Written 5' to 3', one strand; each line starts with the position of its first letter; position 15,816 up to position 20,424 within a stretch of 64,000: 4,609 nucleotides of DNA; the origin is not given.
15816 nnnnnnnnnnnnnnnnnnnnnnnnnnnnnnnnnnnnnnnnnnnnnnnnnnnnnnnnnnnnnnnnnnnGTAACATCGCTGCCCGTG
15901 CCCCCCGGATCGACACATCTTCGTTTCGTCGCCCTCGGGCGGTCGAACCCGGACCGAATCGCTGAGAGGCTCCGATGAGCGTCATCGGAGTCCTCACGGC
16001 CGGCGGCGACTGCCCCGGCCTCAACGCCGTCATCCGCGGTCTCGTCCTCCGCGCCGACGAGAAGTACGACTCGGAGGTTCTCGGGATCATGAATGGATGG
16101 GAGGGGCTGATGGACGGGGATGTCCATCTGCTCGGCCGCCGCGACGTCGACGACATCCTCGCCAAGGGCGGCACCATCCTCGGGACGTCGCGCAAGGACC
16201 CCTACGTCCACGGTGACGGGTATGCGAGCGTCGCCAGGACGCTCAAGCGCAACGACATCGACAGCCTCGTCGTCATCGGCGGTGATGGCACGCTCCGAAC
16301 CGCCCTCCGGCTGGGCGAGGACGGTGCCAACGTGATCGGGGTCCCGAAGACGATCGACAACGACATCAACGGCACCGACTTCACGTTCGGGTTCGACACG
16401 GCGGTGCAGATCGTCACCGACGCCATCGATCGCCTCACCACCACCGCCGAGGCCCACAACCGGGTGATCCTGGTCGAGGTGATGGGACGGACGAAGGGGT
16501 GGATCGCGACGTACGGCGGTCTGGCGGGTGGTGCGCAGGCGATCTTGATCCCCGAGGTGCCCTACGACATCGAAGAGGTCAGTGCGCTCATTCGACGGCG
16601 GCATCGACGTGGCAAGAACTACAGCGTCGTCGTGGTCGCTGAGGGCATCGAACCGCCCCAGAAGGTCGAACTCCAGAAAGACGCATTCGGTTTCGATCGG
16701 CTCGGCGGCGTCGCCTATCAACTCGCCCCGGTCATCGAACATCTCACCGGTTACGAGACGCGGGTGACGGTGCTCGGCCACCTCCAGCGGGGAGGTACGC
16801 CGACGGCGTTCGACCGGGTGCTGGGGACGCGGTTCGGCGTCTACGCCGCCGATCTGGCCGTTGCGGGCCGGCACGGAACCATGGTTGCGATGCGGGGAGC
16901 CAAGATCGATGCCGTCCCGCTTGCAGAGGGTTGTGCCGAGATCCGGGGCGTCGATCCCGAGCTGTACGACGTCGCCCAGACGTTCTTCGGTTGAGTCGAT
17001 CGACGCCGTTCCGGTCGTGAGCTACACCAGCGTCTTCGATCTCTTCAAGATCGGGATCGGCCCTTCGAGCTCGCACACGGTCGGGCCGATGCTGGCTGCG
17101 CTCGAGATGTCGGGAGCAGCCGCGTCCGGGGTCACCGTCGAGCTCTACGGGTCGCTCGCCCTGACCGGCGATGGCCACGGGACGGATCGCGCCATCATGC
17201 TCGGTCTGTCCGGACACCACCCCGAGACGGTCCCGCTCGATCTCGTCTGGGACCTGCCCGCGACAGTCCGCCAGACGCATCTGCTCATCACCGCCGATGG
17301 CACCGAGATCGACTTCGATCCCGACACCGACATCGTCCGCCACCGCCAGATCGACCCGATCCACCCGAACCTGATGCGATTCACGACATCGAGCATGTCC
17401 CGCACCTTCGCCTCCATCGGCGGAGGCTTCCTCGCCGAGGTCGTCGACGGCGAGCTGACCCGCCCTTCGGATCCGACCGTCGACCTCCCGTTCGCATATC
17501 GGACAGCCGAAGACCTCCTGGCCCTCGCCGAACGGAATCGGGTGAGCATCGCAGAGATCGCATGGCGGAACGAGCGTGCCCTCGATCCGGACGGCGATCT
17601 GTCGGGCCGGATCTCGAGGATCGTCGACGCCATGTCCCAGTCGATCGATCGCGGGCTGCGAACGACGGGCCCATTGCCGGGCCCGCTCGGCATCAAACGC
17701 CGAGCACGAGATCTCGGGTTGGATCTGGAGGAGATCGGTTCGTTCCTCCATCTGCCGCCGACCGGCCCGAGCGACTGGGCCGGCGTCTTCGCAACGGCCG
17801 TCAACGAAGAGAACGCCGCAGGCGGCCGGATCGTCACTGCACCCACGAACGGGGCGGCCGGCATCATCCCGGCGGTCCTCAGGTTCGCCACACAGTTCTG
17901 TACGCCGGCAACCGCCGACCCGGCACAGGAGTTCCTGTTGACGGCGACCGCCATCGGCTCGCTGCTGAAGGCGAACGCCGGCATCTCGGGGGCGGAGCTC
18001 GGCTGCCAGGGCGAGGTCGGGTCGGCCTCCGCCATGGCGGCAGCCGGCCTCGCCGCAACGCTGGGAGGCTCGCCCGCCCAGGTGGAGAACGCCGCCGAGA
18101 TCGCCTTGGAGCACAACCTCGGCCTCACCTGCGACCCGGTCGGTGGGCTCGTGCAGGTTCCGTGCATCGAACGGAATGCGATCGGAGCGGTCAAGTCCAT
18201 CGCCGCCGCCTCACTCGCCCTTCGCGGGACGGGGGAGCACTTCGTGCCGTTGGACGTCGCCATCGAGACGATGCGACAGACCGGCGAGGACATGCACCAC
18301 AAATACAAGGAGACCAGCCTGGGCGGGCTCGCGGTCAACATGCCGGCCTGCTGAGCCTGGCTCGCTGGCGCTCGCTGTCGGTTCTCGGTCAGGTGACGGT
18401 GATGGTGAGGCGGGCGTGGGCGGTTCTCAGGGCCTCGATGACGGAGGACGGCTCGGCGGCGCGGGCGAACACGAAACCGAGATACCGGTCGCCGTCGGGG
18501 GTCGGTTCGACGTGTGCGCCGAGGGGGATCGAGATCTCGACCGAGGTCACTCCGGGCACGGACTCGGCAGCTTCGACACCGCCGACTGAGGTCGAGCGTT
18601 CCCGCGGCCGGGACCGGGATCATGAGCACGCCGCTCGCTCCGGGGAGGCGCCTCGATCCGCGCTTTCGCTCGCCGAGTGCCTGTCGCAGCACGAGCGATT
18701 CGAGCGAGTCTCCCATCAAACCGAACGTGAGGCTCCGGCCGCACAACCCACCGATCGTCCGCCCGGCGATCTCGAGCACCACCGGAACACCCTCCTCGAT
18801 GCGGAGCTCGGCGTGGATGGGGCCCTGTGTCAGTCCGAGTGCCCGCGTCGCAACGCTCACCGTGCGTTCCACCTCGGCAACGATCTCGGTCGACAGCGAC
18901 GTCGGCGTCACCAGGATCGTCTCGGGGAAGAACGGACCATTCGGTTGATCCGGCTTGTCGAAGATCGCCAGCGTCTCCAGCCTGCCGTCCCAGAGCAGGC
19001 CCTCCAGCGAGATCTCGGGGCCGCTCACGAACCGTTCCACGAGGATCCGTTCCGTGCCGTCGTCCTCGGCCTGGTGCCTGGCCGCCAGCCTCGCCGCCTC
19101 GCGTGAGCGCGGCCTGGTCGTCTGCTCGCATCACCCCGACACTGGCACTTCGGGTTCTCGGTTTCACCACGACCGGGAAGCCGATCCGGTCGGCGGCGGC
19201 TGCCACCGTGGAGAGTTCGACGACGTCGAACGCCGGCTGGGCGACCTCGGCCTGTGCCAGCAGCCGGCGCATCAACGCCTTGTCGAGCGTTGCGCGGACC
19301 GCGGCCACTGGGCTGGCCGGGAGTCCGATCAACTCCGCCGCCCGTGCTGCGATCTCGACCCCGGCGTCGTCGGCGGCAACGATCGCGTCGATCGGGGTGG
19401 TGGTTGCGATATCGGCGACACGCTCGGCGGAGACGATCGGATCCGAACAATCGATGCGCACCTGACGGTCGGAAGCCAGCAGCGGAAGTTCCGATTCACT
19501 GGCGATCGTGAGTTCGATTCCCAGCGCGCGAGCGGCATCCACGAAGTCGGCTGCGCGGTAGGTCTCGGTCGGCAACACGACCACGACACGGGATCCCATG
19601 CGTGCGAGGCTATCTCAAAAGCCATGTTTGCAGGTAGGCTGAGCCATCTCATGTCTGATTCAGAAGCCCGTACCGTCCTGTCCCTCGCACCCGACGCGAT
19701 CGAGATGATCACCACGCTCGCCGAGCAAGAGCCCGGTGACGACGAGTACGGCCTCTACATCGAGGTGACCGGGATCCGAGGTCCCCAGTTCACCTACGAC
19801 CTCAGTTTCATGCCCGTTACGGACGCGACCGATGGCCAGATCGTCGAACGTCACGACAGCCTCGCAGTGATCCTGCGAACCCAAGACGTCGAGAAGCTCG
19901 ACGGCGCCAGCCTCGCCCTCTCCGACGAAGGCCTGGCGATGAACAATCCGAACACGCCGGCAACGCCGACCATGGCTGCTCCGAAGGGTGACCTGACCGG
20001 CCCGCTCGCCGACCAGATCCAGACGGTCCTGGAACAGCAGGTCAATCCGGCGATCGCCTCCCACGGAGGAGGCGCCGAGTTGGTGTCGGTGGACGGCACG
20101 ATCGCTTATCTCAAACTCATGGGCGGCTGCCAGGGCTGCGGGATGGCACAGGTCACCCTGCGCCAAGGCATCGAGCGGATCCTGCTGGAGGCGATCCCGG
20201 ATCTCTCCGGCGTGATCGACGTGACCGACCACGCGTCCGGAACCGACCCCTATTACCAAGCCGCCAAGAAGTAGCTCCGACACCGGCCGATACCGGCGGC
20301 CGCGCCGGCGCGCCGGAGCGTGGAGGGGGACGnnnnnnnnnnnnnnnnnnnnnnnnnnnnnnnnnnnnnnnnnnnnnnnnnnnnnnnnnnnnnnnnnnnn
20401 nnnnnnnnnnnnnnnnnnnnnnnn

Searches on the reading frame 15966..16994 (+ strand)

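Call 25: search_protein_families(library=pfam, proteins=[window:15966-16994:+], max_evalue=0.001)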
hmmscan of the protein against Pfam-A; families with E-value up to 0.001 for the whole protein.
window:15966-16994:+ (342 aa): 2 families
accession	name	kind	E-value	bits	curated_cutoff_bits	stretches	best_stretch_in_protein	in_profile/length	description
PF00365.25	PFK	-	2.7e-106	355.4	30.9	1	7-297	2-276/277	Phosphofructokinase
PF01513.26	NAD_kinase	-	0.00011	22.9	25.5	1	89-127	64-103/130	ATP-NAD kinase N-terminal domain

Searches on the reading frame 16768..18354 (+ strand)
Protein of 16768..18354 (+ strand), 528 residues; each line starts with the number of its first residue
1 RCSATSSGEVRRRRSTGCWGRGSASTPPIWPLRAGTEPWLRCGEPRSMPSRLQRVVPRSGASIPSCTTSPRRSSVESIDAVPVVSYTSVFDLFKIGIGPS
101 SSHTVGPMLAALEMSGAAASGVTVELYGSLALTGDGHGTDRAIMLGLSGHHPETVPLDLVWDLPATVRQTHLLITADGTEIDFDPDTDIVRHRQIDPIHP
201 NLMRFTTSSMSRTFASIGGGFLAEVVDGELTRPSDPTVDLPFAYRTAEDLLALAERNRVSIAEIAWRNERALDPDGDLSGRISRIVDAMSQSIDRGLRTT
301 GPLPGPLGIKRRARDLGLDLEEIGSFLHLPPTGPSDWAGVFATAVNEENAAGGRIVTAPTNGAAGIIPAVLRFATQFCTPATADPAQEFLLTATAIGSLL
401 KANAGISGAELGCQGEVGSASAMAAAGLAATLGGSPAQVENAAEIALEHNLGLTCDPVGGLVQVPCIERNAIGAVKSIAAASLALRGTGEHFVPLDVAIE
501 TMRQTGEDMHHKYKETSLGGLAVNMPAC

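Call 25: search_protein_families(library=pfam, proteins=[window:16768-18354:+], max_evalue=0.001)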
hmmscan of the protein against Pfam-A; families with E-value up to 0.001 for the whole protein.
window:16768-18354:+ (528 aa): 2 families
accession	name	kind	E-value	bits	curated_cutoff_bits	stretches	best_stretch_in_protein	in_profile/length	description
PF03313.21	SDH_alpha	-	1.3e-80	271.2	26.4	1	258-522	3-260/260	Serine dehydratase alpha chain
PF03315.21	SDH_beta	-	6.5e-41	140.7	26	1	88-223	1-151/155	Serine dehydratase beta chain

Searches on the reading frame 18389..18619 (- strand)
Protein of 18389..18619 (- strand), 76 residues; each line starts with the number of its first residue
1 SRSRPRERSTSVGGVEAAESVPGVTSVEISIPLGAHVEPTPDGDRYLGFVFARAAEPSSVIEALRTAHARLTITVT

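Call 23: search_protein_families(library=pfam, proteins=[window:18389-18619:-], max_evalue=0.01)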
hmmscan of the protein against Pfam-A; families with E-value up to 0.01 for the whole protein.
window:18389-18619:- (76 aa): 1 family
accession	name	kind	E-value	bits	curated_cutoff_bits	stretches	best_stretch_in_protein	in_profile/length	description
PF18603.7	LAL_C2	-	6.3e-14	52.4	29.4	1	10-75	12-77/78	L-amino acid ligase C-terminal domain 2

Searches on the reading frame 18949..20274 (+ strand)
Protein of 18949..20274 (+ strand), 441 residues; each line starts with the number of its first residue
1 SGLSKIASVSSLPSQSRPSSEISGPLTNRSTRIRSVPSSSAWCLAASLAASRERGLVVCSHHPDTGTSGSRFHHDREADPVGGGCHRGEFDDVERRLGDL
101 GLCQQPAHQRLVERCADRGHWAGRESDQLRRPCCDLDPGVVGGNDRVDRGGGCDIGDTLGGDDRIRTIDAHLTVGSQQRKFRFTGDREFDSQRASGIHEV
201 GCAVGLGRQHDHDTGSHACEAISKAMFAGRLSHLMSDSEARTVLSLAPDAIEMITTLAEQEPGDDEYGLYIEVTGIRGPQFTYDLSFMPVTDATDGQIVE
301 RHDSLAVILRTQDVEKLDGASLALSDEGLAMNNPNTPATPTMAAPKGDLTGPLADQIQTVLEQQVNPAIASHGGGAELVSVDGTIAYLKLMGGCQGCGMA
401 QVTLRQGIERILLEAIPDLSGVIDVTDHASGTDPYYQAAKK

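Call 25: search_protein_families(library=pfam, proteins=[window:18949-20274:+], max_evalue=0.001)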
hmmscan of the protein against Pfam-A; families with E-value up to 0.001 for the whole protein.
window:18949-20274:+ (441 aa): 1 family
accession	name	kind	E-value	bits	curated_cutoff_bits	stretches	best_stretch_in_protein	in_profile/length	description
PF01106.22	NifU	-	8.3e-21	74.4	27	1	357-422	1-66/67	NifU-like domain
